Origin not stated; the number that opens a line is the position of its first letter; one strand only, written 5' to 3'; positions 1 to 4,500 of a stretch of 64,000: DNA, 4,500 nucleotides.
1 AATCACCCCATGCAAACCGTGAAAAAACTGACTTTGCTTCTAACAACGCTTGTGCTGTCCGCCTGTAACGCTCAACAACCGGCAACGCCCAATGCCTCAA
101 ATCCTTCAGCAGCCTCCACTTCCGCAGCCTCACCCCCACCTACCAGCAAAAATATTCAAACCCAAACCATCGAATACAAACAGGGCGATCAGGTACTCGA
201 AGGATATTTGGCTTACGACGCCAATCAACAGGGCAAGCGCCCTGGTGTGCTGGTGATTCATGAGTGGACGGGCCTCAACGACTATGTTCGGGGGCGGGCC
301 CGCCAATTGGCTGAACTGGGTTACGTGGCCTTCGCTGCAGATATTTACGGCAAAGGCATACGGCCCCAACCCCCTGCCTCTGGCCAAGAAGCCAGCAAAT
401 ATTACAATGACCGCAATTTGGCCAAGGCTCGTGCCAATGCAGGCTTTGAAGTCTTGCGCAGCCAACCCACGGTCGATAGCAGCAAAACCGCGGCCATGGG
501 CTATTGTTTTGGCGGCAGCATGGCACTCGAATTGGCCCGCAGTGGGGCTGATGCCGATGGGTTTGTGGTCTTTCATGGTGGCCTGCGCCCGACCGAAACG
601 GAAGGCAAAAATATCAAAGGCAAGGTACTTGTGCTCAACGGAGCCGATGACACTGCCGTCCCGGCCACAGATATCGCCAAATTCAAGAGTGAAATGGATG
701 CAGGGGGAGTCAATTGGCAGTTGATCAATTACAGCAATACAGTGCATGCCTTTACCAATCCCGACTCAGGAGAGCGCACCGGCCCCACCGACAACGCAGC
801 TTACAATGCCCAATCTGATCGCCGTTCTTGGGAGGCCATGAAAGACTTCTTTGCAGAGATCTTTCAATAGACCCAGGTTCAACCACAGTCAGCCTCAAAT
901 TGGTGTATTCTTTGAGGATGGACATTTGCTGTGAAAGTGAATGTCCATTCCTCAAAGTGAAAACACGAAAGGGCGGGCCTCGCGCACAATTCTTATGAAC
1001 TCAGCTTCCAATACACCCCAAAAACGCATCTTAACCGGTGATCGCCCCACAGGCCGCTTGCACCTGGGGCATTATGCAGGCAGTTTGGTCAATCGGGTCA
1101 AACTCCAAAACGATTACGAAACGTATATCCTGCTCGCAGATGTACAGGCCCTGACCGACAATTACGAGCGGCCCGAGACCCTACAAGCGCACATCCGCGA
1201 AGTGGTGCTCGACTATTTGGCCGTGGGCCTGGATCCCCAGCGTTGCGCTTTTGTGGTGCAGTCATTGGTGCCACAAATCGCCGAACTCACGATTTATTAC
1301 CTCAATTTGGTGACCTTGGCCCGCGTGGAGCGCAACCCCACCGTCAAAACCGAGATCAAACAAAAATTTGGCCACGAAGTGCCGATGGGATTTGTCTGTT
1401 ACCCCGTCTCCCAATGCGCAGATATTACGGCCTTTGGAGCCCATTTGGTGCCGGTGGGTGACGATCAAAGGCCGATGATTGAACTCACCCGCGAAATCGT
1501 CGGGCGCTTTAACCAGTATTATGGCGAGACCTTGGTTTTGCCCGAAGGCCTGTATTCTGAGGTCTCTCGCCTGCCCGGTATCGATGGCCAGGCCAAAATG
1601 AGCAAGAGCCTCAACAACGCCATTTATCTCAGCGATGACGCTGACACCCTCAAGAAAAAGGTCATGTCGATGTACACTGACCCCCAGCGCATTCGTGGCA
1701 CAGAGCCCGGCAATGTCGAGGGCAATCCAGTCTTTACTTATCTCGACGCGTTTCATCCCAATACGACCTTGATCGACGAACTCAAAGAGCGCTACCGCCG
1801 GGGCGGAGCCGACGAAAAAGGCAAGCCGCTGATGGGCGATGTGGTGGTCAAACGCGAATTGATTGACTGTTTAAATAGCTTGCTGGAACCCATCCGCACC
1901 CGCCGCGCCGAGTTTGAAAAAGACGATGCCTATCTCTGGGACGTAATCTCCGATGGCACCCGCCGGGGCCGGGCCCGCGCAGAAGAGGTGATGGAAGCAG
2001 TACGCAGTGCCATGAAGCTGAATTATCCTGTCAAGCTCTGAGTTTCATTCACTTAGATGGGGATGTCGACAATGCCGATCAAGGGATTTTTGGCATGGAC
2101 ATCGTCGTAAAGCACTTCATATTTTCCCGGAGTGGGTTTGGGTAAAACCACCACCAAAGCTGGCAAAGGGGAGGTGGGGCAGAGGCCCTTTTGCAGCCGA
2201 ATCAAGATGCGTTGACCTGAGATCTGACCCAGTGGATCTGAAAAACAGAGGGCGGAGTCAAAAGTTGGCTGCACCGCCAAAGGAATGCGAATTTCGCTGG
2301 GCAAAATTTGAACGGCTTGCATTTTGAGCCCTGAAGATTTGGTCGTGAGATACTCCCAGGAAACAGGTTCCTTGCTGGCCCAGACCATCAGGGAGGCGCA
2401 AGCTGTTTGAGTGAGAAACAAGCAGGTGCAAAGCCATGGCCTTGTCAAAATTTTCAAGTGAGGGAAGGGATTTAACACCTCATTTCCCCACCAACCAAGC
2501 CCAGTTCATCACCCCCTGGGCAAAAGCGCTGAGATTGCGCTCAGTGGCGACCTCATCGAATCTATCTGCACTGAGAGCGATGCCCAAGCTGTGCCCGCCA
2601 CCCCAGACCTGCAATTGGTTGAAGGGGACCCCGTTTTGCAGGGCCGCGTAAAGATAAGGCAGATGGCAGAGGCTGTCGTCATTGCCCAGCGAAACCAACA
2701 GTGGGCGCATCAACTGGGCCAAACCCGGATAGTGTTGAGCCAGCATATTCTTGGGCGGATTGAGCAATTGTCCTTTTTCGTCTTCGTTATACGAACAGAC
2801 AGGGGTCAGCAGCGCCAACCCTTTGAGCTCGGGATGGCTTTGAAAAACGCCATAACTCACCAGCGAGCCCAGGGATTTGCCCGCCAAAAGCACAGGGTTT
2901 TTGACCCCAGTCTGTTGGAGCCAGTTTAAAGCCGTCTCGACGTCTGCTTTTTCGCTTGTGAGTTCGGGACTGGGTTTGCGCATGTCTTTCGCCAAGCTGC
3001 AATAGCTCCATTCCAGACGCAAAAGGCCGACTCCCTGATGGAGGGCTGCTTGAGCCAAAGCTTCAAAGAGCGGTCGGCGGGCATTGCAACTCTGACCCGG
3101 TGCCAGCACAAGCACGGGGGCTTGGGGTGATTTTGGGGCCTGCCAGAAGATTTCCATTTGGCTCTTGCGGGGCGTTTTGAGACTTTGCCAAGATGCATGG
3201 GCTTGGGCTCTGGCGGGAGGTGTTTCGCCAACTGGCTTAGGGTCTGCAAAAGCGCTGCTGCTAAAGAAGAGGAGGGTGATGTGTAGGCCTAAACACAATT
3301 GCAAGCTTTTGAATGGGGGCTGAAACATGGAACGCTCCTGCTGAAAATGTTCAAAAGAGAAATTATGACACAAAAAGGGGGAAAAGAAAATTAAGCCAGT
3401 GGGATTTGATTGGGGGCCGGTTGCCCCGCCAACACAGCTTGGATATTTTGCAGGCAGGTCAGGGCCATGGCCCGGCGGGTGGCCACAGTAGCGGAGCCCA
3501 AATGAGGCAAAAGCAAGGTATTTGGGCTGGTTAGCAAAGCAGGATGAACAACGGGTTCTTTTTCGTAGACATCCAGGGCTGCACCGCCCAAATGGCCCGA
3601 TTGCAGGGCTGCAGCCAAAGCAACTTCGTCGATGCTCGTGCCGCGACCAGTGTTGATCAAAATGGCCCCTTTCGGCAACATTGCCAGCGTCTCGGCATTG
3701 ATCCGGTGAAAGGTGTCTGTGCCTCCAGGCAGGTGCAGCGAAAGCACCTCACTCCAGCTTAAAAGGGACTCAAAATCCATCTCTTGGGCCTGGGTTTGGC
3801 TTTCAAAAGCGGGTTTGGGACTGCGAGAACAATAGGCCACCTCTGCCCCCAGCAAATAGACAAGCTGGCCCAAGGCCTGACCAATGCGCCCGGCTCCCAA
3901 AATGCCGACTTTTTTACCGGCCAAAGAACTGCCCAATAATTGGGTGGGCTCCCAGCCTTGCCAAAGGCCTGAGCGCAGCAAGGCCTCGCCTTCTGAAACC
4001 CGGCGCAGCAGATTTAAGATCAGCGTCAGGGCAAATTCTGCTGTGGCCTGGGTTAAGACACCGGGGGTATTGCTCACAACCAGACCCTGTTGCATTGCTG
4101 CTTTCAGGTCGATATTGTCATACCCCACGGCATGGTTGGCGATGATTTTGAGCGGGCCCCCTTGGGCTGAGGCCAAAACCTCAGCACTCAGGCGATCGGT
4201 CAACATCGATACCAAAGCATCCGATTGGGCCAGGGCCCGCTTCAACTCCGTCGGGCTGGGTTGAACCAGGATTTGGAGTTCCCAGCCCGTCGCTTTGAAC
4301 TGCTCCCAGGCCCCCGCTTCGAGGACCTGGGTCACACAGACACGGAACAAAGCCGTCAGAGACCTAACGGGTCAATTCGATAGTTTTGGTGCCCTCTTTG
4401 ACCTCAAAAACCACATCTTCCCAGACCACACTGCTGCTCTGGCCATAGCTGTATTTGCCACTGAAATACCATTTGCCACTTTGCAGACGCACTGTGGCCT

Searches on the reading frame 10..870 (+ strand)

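Call 25: search_protein_families(library=pfam, proteins=[window:10-870:+], max_evalue=0.00001)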
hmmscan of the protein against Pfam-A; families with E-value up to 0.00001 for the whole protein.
window:10-870:+ (286 aa): 2 families
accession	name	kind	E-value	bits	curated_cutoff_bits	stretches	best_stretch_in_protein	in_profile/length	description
PF01738.24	DLH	-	1.1e-47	162.9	21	1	64-284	2-216/217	Dienelactone hydrolase family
PF00326.27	Peptidase_S9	-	9.9e-07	28.9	22.6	0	201-254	140-195/213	Prolyl oligopeptidase family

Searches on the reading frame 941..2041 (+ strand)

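Call 25: search_protein_families(library=pfam, proteins=[window:941-2041:+], max_evalue=0.00001)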
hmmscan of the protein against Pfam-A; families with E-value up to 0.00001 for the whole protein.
window:941-2041:+ (366 aa): 1 family
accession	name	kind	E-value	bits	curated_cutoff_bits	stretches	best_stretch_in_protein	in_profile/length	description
PF00579.31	tRNA-synt_1b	-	2.5e-58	198.2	21.1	1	27-288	5-272/292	tRNA synthetases class I (W and Y)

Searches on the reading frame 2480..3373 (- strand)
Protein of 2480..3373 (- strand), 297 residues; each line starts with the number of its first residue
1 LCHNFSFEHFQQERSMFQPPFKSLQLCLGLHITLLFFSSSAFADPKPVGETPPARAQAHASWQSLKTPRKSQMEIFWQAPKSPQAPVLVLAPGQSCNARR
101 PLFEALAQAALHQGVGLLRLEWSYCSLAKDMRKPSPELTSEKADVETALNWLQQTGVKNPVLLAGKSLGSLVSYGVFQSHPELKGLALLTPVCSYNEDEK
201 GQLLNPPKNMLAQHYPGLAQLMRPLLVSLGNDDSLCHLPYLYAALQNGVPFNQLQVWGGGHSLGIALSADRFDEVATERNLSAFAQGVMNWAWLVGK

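Call 25: search_protein_families(library=pfam, proteins=[window:2480-3373:-], max_evalue=0.00001)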
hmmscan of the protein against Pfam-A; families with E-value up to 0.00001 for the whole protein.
window:2480-3373:- (297 aa): 1 family
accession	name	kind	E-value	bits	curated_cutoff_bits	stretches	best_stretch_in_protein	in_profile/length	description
PF20408.4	Abhydrolase_11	-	1.4e-09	38.4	27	1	86-270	3-174/193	Alpha/beta hydrolase domain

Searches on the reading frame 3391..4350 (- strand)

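Call 25: search_protein_families(library=pfam, proteins=[window:3391-4350:-], max_evalue=0.00001)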
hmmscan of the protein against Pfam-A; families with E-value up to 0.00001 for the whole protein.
window:3391-4350:- (319 aa): 2 families
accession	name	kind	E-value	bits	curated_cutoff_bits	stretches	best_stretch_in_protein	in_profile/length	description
PF02826.25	2-Hacid_dh_C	-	9.3e-52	175.4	25.1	1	108-285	1-178/178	D-isomer specific 2-hydroxyacid dehydrogenase, NAD binding domain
PF00389.36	2-Hacid_dh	-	6.2e-28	97.6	24.6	1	6-316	3-133/134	D-isomer specific 2-hydroxyacid dehydrogenase, catalytic domain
